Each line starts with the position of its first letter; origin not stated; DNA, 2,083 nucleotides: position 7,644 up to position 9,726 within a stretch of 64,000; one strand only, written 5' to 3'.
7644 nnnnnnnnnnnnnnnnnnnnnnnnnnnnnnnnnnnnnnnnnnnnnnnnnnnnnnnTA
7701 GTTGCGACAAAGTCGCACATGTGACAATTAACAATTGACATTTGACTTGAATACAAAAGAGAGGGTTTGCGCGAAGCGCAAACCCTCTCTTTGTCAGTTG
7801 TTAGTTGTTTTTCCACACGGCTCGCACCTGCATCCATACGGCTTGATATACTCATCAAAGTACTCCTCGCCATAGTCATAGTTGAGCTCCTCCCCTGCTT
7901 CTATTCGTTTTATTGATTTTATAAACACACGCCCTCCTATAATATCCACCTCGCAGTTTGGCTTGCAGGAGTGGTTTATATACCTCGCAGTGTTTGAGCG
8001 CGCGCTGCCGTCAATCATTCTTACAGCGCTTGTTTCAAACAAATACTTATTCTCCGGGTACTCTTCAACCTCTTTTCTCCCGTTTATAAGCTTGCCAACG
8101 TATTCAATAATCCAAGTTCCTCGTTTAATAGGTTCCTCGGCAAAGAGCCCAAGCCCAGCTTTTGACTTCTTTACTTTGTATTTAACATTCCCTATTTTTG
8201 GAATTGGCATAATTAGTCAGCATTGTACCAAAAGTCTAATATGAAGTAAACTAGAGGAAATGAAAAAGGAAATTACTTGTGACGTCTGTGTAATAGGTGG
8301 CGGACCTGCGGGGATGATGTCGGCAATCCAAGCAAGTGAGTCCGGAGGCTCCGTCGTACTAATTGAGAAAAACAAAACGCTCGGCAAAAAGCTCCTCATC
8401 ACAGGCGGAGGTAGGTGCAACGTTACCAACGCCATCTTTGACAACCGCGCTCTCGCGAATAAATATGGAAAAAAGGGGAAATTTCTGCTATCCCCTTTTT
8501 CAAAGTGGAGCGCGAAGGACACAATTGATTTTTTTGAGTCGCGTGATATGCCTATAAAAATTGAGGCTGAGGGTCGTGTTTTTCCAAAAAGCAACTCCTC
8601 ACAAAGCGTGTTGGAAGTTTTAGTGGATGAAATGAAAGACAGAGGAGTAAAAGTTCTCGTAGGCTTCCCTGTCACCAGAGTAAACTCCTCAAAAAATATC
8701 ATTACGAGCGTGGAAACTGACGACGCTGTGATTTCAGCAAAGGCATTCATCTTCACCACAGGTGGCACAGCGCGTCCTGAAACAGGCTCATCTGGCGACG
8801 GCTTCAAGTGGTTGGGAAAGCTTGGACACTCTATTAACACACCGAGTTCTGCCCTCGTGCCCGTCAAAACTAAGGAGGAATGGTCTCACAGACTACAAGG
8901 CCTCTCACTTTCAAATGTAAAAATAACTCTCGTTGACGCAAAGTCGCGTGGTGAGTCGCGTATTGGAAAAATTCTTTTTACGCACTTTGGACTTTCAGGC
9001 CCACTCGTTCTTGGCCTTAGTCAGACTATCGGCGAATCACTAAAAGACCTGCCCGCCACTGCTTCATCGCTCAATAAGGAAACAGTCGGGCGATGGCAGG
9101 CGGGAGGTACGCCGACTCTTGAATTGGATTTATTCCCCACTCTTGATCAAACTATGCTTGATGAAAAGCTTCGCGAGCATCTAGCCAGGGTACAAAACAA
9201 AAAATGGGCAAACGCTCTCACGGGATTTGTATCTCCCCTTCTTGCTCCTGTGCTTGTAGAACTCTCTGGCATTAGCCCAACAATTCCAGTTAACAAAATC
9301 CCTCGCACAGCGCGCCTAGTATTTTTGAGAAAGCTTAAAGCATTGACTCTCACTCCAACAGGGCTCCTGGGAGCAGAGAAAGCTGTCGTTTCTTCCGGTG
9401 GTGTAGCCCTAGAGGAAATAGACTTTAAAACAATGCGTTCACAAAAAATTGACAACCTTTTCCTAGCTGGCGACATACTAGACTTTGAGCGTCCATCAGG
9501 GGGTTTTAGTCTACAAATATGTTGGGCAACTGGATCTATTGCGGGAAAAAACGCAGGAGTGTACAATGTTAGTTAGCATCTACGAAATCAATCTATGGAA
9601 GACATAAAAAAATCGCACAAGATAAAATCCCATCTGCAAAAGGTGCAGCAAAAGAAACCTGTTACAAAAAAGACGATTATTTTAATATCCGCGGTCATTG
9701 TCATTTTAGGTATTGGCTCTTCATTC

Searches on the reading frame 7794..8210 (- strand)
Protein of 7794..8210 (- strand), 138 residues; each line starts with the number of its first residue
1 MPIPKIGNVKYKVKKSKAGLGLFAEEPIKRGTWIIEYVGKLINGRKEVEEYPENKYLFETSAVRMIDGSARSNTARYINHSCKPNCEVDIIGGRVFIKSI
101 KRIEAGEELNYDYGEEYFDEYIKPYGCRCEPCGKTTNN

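Call 69: search_protein_families(library=pfam, proteins=[window:7794-8210:-], max_evalue=0.001)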
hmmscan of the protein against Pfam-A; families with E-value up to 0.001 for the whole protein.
window:7794-8210:- (138 aa): 2 families
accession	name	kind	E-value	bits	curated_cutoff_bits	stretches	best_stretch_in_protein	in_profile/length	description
PF00856.33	SET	-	3e-24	85.9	22.4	1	19-114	1-105/105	SET domain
PF21549.2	PRDM2_PR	-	1.1e-06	28.8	27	1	14-121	7-120/123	PR domain zinc finger protein 2, PR domain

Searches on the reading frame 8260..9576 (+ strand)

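Call 69: search_protein_families(library=pfam, proteins=[window:8260-9576:+], max_evalue=0.001)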
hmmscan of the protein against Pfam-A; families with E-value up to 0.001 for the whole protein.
window:8260-9576:+ (438 aa): 11 families
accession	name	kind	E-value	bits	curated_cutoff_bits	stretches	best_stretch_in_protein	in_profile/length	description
PF03486.20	HI0933_like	-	1.6e-76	257.4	50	1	8-430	2-243/244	HI0933-like protein Rossmann domain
PF22780.1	HI0933_like_1st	-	5.2e-26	91.9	27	2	198-262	3-67/165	HI0933-like protein barrel and H2TH domain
PF12831.13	FAD_oxidored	-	5.2e-13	49.5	27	1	8-167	1-144/416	FAD dependent oxidoreductase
PF07992.20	Pyr_redox_2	-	4e-11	43.3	26.1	1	8-41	2-35/291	Pyridine nucleotide-disulphide oxidoreductase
PF01266.30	DAO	-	7.1e-10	39.4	27.9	1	8-42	1-35/353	FAD dependent oxidoreductase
PF00890.30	FAD_binding_2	-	6e-09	36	20.4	1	8-56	1-49/414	FAD binding domain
PF01494.25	FAD_binding_3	-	2.8e-07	30.5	22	1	7-134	2-119/349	FAD binding domain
PF01134.28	GIDA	-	4.1e-07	29.9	22.1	1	8-39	1-33/391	Glucose inhibited division protein A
PF13738.12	Pyr_redox_3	-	4e-06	26.7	30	0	11-39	2-31/305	Pyridine nucleotide-disulphide oxidoreductase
PF00070.33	Pyr_redox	-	5.3e-05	24.1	22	0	9-42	2-35/82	Pyridine nucleotide-disulphide oxidoreductase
PF13450.12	NAD_binding_8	-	0.00024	21.8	21.9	1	11-42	1-32/68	NAD(P)-binding Rossmann-like domain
